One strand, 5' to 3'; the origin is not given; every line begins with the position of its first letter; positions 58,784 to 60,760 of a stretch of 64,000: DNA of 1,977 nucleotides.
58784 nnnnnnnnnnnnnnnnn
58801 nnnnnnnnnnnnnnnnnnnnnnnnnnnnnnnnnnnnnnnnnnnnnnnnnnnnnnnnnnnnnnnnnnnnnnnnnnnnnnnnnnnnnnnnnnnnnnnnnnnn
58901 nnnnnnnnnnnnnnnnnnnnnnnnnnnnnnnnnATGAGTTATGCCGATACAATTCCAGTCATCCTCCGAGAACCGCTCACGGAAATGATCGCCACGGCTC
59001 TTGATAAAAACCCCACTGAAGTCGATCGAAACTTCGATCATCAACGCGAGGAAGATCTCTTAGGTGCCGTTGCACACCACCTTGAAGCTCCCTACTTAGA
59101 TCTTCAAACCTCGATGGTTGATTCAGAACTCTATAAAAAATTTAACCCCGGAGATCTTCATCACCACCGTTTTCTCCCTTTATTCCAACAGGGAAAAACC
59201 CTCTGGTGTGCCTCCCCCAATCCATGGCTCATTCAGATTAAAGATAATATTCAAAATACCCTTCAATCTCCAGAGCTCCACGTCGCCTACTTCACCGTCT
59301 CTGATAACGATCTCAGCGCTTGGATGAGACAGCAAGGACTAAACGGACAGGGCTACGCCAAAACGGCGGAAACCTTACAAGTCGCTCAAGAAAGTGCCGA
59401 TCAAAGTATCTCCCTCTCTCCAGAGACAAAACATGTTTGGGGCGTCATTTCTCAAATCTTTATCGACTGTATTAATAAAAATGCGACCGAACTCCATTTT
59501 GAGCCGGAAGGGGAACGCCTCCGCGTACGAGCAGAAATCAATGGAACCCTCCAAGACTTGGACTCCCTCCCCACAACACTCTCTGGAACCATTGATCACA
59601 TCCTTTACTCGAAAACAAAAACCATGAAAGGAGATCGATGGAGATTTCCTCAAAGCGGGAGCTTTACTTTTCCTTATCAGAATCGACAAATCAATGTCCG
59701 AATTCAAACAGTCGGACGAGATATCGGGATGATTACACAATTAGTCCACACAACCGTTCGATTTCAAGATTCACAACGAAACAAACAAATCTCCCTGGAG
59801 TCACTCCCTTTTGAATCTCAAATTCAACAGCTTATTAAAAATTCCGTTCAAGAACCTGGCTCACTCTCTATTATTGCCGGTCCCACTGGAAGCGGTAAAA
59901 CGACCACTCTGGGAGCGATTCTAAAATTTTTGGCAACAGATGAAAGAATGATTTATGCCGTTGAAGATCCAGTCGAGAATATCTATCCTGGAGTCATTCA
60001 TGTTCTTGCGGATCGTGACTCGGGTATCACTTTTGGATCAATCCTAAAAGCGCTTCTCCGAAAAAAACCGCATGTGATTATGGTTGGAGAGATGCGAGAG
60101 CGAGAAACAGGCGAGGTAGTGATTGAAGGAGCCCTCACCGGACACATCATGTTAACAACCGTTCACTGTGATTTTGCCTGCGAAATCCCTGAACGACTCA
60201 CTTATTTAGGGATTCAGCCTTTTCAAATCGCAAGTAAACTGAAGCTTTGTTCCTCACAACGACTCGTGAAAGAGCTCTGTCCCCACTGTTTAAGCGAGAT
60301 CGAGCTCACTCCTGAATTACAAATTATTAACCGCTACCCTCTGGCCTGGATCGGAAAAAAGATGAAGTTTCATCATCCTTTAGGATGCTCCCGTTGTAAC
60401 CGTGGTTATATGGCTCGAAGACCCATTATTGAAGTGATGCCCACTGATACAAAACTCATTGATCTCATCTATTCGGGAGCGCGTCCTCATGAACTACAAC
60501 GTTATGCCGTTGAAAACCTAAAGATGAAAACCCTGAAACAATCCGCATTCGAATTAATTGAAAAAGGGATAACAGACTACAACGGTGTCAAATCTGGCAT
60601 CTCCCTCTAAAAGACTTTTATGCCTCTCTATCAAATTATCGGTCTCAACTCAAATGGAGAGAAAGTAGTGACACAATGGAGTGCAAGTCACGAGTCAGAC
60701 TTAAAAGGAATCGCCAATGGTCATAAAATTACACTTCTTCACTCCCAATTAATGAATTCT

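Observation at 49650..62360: Thirteen-gene type IV filament cluster mixing T2SS-like and T4aP-like features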

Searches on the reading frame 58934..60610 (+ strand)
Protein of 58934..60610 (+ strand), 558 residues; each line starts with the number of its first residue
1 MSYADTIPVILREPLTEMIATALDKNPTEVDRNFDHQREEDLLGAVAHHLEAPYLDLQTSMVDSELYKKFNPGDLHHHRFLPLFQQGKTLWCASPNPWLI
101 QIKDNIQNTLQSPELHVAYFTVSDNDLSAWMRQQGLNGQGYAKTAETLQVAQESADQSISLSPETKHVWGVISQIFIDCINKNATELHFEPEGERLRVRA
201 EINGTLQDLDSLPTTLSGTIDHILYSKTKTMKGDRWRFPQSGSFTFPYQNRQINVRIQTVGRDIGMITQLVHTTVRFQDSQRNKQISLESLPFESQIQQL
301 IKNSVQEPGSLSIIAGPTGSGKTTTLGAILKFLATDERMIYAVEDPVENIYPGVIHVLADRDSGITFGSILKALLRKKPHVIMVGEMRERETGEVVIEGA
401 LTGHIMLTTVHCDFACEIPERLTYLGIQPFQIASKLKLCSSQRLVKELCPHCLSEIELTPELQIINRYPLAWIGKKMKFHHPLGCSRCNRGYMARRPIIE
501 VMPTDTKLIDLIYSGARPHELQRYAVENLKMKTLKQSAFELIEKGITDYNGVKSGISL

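Call 5: search_protein_families(library=pfam, max_evalue=0.01, proteins=[window:58934-60610:+])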
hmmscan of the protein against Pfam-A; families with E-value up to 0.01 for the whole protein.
window:58934-60610:+ (558 aa): 9 families
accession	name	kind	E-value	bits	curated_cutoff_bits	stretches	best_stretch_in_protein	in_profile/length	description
PF00437.27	T2SSE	-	9.5e-74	248.7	24.9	1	168-551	8-367/370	Type II/IV secretion system protein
PF05157.20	MshEN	-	4.4e-08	33.4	23.1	1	52-131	3-80/90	MshEN domain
PF25199.1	nSTAND_NTPase5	-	0.00079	19.7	34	1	295-346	26-79/145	Novel STAND NTPase 5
PF13191.12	AAA_16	-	0.0009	20.2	32.6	1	296-359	11-64/167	AAA ATPase domain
PF13604.12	AAA_30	-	0.0028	17.9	27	1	299-337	8-46/191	AAA domain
PF13401.12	AAA_22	-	0.0035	18.1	27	0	310-376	6-56/130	AAA domain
PF00005.33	ABC_tran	-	0.0047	18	25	0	307-340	9-42/137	ABC transporter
PF13086.12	AAA_11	-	0.0073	16.5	27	0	299-336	8-44/257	AAA domain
PF13555.12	AAA_29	-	0.0091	16.2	27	0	309-337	23-50/61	P-loop containing region of AAA domain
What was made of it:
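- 58934..60610 (+): Extension ATPase of PilB/GspE type, 558 aa, with an MshEN domain and a CxxC...CxxC motif. T2SSE at 249 bits and MshEN at 33 bits (call 5).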

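Call 7: search_protein_families(library=ncbifam, max_evalue=0.01, proteins=[window:58934-60610:+])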
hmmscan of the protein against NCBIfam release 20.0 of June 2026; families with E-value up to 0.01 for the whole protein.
window:58934-60610:+ (558 aa): 23 families
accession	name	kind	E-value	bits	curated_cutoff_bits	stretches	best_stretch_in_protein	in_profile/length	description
TIGR02538.1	type_IV_pilB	equivalog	1.5e-84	284.6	675.65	1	39-552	43-558/564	type IV-A pilus assembly ATPase PilB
NF007755.0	PRK10436.1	equivalog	2.9e-75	253.7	617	1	143-552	67-455/465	type II secretion system protein GspE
TIGR02533.1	type_II_gspE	equivalog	5.1e-71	239.8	630.25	1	157-551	98-481/486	type II secretion system ATPase GspE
NF053534.1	T4PilAsmATPsTfpB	equivalog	1.5e-58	198.6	850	1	77-552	104-578/584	type IV pilus assembly ATPase TfpB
NF041000.1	ATPase_ComGA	equivalog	4.5e-52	176.7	300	1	174-446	2-266/267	competence type IV pilus ATPase ComGA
TIGR01420.1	pilT_fam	subfamily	2.4e-28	99.3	319.1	1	297-423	110-240/343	PilT/PilU family type 4a pilus ATPase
TIGR02525.1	plasmid_TraJ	equivalog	6.4e-18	64.8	368.3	1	302-418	142-265/372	plasmid transfer ATPase TraJ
TIGR02788.1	VirB11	equivalog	1.6e-16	60.2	249.95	1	281-437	117-276/308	P-type DNA transfer ATPase VirB11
NF058587.1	archaellum_moto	equivalog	9.9e-16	57.6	550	1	313-423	279-394/527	archaellum flagellar ATPase motor FlaI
TIGR02524.1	dot_icm_DotB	equivalog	1.7e-15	57.1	463.3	1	305-422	130-256/358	Dot/Icm type IV secretion system ATPase DotB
TIGR03819.1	heli_sec_ATPase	hypoth_equivalog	6.1e-14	51.9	373.15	1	291-427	161-302/340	TadA family conjugal transfer-associated ATPase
NF010475.0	PRK13900.1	equivalog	2.1e-11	43.5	389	1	276-421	128-278/333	type IV secretion system ATPase VirB11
TIGR02782.1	TrbB_P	equivalog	2.4e-09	36.9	304.55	1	313-424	140-254/303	P-type conjugative transfer ATPase TrbB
NF010469.0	PRK13894.1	subfamily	1.4e-07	31.2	508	1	298-424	139-266/320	conjugal transfer ATPase TrbB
NF053672.1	bindosome_BasE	exception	1.5e-07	30.5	1000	1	311-422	272-388/512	bindosome assembly system ATPase subunit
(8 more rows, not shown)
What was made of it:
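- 58934..60610 (+): PilB 285, GspE 240-254 bits against cut-offs of 617-676 (call 7).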

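Call 8: find_homologous_proteins(query=window:58934-60610:+, max_evalue=1e-20)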
Query window:58934-60610:+ (558 aa): 7563 proteins with E <= 1e-20 among 8000 candidates; the best 120 are listed.
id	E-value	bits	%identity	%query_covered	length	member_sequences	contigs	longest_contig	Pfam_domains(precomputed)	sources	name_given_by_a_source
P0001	0.0e+0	1280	100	100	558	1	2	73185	PF05157.21,PF00437.27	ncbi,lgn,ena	-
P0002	0.0e+0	1186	92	100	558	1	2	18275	PF05157.21,PF00437.27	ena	-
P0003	0.0e+0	1184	91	100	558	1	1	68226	PF05157.21,PF00437.27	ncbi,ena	-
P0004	0.0e+0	1133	87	100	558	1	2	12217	PF05157.21,PF00437.27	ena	-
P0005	0.0e+0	1131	86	100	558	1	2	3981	PF05157.21,PF00437.27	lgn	-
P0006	0.0e+0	1090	84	100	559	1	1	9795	PF05157.21,PF00437.27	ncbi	ncbi:MAG: ATPase, T2SS/T4P/T4SS family [Verrucomicrobiota bacterium]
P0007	0.0e+0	1087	83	100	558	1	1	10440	PF05157.21,PF00437.27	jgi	jgi:type IV pilus assembly protein PilB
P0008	0.0e+0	1029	79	100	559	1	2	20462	PF05157.21,PF00437.27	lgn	-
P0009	2.1e-194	665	82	63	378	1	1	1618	PF00437.27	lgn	-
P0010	2.4e-152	526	46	100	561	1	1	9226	PF05157.21,PF00437.27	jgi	jgi:type IV pilus assembly protein PilB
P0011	3.0e-148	513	45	100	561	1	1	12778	PF05157.21,PF00437.27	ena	-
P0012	2.3e-136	474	42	99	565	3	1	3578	PF05157.21,PF00437.27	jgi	jgi:type IV pilus assembly protein PilB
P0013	5.7e-128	446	41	99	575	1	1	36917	PF05157.21,PF00437.27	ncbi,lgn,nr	ncbi:MAG: ATPase, T2SS/T4P/T4SS family [Verrucomicrobiae bacterium]|nr:ATPase, T2SS/T4P/T4SS family 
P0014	5.7e-82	294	-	-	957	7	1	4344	PF00225.30,PF13173.13,PF00437.27,PF13604.13,PF12775.14,PF13401.13,PF01637.25,PF03215.22,PF25199.2,PF20720.4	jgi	jgi:type IV pilus assembly protein PilB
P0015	1.0e-81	293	-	-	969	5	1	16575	PF13173.13,PF06414.19,PF00437.27,PF13604.13,PF13401.13,PF25199.2,PF20720.4,PF13191.13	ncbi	-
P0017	1.3e-63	234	29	99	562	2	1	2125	PF05157.21,PF00437.27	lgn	-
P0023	1.4e-60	224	31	91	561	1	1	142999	PF05157.21,PF00437.27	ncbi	-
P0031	8.4e-60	221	32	93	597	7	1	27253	PF05157.21,PF00437.27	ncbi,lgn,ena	-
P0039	4.7e-59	219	31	87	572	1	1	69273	PF05157.21,PF00437.27,PF20720.4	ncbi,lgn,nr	ncbi:MAG: GspE/PulE family protein [bacterium]|nr:GspE/PulE family protein [bacterium]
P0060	1.5e-57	214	31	91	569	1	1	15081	PF05157.21,PF00437.27,PF25199.2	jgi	jgi:MSHA biogenesis protein MshE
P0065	3.1e-57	213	34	69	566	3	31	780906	PF05157.21,PF00437.27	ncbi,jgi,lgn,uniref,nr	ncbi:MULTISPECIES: GspE/PulE family protein [Limibacillus]|jgi:general secretion pathway protein E|u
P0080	1.0e-56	211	30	92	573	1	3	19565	PF05157.21,PF00437.27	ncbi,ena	ncbi:MAG: type IV-A pilus assembly ATPase PilB [Myxococcota bacterium]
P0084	1.2e-56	211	29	91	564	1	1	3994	PF05157.21,PF00437.27,PF13191.13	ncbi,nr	ncbi:MAG: type II secretion system protein GspE [Proteobacteria bacterium]|nr:MAG: type II secretion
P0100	2.3e-56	210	29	92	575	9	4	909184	PF05157.21,PF00437.27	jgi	jgi:type IV pilus assembly protein PilB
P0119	4.5e-56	209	29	93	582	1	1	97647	PF05157.21,PF00437.27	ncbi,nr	ncbi:MAG: Flp pilus assembly complex ATPase component TadA [Elusimicrobia bacterium]|nr:Flp pilus as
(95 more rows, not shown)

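Call 12: find_encoding_contigs(protein=P0013, flank=10000, max_places=3)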
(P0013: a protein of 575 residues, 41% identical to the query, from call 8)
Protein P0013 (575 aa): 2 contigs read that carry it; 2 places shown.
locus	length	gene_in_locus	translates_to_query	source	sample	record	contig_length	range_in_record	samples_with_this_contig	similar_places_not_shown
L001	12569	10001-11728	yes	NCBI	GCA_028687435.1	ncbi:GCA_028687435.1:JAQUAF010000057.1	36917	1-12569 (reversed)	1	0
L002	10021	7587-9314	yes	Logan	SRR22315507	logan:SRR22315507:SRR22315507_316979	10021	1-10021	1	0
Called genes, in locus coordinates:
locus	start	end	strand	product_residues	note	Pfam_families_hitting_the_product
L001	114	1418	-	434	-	PF00392:GntR, PF13377:Peripla_BP_3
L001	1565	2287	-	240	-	PF00691:OmpA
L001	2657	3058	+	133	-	PF00072:Response_reg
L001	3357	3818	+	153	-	-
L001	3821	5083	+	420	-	PF13191:AAA_16 (faint), PF00437:T2SSE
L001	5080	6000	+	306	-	-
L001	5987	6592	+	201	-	-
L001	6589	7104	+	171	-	-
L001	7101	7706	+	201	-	-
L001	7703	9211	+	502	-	PF00263:Secretin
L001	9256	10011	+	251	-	-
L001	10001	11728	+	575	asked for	PF05157:MshEN, PF00437:T2SSE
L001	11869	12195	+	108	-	-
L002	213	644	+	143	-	PF00072:Response_reg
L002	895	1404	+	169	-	-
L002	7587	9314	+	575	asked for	PF05157:MshEN, PF00437:T2SSE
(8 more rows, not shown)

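Call 13: find_encoding_contigs(protein=P0010, flank=10000, max_places=3)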
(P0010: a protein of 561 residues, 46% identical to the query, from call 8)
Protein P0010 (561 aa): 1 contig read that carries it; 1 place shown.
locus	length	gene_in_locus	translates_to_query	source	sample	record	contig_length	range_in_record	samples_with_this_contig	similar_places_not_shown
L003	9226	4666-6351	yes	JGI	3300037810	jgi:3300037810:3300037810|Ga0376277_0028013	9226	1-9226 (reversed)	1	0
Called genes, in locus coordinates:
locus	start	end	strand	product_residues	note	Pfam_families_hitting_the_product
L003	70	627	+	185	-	-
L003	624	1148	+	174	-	-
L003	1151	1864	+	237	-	-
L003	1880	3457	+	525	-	PF00263:Secretin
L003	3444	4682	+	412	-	-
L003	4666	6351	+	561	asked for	PF05157:MshEN, PF00437:T2SSE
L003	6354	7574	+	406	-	-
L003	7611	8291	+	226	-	PF13476:AAA_23 (faint), PF00005:ABC_tran, PF02463:SMC_N (faint), PF13304:AAA_21 (faint)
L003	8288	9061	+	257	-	-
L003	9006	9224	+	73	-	?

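Call 19: find_encoding_contigs(protein=P0001, flank=10000, max_places=3)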
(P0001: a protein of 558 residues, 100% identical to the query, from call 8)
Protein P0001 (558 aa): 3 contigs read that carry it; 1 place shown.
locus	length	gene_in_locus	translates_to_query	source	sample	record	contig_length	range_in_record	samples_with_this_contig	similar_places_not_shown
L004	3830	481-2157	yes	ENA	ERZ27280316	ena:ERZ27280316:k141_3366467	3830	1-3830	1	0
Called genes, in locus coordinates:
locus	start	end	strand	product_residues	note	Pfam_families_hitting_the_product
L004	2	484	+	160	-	?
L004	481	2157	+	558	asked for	PF05157:MshEN, PF00437:T2SSE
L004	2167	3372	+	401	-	PF00482:T2SSF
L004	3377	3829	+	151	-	?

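Call 23: find_related_loci(query=A2, collection=genome_contigs, flank=10000)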
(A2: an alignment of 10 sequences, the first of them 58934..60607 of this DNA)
Query A2 (558 aa) in genome_contigs; peptide patterns used: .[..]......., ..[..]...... (x = any residue, [..] = any of these).
599 stretches matched a pattern (row limit reached: there are more); 485 encode a relative of the query (tblastn E <= 1e-3); the best 80 are kept; 80 distinct loci.
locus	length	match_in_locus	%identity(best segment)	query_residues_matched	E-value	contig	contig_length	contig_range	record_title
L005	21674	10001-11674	91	1-558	0e+0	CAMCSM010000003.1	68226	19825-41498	MAG: Methylacidiphilum sp. Phi isolate LH-02apr19-147 genome assembly, contig: LH-02apr19-C536, whole genome shotgun seq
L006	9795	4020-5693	84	1-558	0e+0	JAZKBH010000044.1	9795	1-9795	MAG: Verrucomicrobiota bacterium isolate ADI_H3L2_1_122_18_3-bin069 ADIH3L21_B069_0_000000000044, whole genome shotgun s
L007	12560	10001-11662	41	5-558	5e-134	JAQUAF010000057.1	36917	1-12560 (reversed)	MAG: Verrucomicrobiia bacterium isolate STC_78 NODE_2245_length_36917_cov_10.126013_Sandtown_C, whole genome shotgun seq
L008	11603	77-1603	29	38-547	2e-58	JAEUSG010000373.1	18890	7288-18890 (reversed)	MAG: Fibrobacteres bacterium isolate new MAG-297 k141_1752715, whole genome shotgun sequence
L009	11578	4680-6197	28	39-552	4e-58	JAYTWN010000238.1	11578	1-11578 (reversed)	MAG: Acidimicrobiia bacterium isolate GFS_5804 GFS_5804_237, whole genome shotgun sequence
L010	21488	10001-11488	28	53-544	3e-58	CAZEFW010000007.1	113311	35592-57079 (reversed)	MAG TPA_asm: uncultured Myxococcales bacterium isolate SRP077602_co5_47 genome assembly, contig: NODE_518_length_113311_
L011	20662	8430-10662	30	114-552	1e-57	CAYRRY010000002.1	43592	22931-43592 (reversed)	MAG TPA_asm: uncultured Candidatus Saccharibacteria bacterium isolate SRP191223_co1_376 genome assembly, contig: NODE_57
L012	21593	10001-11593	25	18-547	1e-56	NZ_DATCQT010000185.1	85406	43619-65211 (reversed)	MAG: Clostridium sp. isolate SMAG_U7260 k141_90298, whole genome shotgun sequence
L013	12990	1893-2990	34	179-552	6e-57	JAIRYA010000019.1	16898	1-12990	MAG: Puniceicoccales bacterium isolate Gsp477_bin23 k119_722247, whole genome shotgun sequence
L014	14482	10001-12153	34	167-539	8e-56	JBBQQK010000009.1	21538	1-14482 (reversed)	MAG: Patescibacteria group bacterium isolate Co_metawrap_1577 Cmw_1577_k141_2268586_length_21538_cov_10.9981, whole geno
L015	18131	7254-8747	25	40-547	5e-55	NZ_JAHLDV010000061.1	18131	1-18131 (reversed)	Clostridium frigoris strain DSM 14204 contig00061, whole genome shotgun sequence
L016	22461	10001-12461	30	118-552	5e-55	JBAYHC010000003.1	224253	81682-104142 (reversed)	MAG: Patescibacteria group bacterium isolate SO_2016_GW1_140 scaffold00099_OW334_2016, whole genome shotgun sequence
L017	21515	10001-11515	26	26-547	2e-54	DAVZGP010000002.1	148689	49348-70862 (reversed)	MAG TPA_asm: Clostridium sp. isolate gSpreadC_ID_19 NODE_5_length_148689_cov_18.681008, whole genome shotgun sequence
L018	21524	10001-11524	28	52-547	3e-54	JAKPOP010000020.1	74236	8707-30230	MAG: Deltaproteobacteria bacterium isolate JPNA_maxbin.075 k141_1248215, whole genome shotgun sequence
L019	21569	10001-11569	26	17-547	1e-53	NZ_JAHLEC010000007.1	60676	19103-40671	Clostridium psychrophilum strain DSM 14207 contig00007, whole genome shotgun sequence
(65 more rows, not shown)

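Call 29: find_encoding_contigs(protein=P0011, flank=10000, max_places=2)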
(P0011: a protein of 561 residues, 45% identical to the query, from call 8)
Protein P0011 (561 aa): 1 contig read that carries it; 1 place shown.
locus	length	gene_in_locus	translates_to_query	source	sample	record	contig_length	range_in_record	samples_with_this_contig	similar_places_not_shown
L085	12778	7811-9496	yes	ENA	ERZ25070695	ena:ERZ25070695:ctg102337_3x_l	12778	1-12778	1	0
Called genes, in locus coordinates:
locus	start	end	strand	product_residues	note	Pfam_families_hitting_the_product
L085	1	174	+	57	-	?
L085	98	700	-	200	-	-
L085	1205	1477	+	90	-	-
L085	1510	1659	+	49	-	-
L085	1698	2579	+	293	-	PF25199:nSTAND_NTPase5 (faint), PF00437:T2SSE, PF13191:AAA_16 (weak)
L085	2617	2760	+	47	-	-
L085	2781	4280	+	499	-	-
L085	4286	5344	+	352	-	-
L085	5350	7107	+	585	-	PF00263:Secretin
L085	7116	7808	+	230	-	-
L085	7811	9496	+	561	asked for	PF05157:MshEN, PF00437:T2SSE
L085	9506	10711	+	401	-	PF00482:T2SSF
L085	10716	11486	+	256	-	PF00005:ABC_tran, PF13304:AAA_21 (faint)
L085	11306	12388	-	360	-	PF01904:DUF72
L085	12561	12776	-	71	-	?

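Call 30: find_encoding_contigs(protein=P0008, flank=10000, max_places=2)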
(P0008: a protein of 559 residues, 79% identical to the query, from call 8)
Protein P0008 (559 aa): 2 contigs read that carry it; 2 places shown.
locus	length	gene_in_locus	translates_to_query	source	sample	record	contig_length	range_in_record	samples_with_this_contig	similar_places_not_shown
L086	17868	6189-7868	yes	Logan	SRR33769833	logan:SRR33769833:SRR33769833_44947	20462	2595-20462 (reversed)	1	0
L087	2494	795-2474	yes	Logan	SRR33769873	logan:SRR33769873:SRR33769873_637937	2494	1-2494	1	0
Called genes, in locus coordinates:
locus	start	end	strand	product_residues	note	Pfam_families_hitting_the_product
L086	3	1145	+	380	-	?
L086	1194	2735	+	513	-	-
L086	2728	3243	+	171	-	-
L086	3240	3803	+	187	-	-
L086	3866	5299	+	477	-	PF03958:Secretin_N (weak), PF00263:Secretin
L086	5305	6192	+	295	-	-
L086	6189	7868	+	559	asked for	PF05157:MshEN (weak), PF00437:T2SSE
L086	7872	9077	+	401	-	PF00482:T2SSF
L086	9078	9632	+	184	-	PF00005:ABC_tran (weak), PF13173:AAA_14 (weak), PF13304:AAA_21 (faint)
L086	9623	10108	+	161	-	PF07963:N_methyl (faint)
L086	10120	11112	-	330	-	-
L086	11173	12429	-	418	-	PF00109:ketoacyl-synt, PF02801:Ketoacyl-synt_C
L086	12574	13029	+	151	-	PF01252:Peptidase_A8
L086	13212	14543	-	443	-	PF10396:TrmE_N, PF12631:MnmE_helical, PF01926:MMR_HSR1, PF02421:FeoB_N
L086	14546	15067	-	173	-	PF00578:AhpC-TSA, PF08534:Redoxin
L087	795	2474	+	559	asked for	PF05157:MshEN (weak), PF00437:T2SSE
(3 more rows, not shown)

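Call 31: find_encoding_contigs(protein=P0007, flank=10000, max_places=2)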
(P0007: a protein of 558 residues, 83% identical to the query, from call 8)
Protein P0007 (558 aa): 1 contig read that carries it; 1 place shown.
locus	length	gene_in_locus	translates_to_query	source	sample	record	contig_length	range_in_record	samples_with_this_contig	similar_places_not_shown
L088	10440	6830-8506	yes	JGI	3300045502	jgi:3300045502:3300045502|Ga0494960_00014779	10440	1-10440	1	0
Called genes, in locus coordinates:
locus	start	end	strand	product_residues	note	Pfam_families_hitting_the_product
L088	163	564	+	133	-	-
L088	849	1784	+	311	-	PF00437:T2SSE, PF13191:AAA_16 (weak)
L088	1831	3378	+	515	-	-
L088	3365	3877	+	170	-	-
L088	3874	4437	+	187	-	-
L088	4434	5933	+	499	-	PF03958:Secretin_N (weak), PF00263:Secretin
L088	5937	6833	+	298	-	-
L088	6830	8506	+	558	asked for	PF05157:MshEN (weak), PF00437:T2SSE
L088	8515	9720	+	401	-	PF00482:T2SSF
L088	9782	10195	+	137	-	-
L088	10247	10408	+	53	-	-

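Call 42: search_solved_structures(query=window:58934-60607:+, max_evalue=1e-10)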
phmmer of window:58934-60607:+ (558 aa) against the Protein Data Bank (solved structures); distinct sequences matched with E-value up to 1e-10: 26.
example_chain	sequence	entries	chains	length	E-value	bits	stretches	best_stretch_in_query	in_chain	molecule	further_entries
5zfr_A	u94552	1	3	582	5.7e-56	193.4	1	41-551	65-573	Type IV pilus biogenesis ATPase PilB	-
3jc8_Ba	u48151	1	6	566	1.3e-54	189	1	52-548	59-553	Type IV-A pilus assembly ATPase PilB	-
5tsg_B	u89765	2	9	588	5.1e-54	187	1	40-551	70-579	Type IV pilus biogenesis ATPase PilB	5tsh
6olj_C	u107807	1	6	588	2.7e-53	184.6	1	40-551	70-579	Type IV pilus biogenesis ATPase PilB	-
6f8l_G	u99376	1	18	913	2.4e-52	181.4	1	38-549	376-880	Type IV pilus assembly protein PilF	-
5oiu_A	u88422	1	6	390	8.1e-52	179.7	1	172-549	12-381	Type IV pilus assembly protein PilF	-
5it5_F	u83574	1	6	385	9.5e-52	179.5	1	172-549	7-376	ATP binding motif-containing protein PilF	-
6ejf_A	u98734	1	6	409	1.2e-51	179.2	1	172-549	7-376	Type IV pilus assembly protein PilF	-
1p9r_A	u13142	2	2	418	2.9e-47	164.6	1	163-553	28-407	General secretion pathway protein E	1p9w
4kss_A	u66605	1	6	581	1.9e-46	162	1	166-549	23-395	Type II secretion system protein E, hemolysin-coregulated protein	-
4ksr_A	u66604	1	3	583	2e-46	161.9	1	166-549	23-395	Type II secretion system protein E, Hemolysin-coregulated protein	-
4pht_A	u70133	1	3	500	3.9e-46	161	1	164-548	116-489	General secretory pathway protein E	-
8dze_A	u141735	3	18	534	6.2e-25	91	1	280-542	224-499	BfpD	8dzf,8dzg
6ojx_A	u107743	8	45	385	1.8e-21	79.5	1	291-441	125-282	Twitching motility pilus retraction ATPase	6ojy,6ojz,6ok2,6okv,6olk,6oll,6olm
5zfq_A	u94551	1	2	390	4.9e-21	78.1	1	292-425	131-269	Twitching motility pilus retraction protein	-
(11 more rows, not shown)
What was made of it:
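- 58934..60610 (+): Best solved relatives are PilB/PilF at 180-193 bits, ahead of EpsE at 162-165 (call 42).
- On T4aP: GspE models score 240-254 bits (calls 7, 42).
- Those of the 558-aa ATPase are PilB/PilF, ahead of EpsE (call 42).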
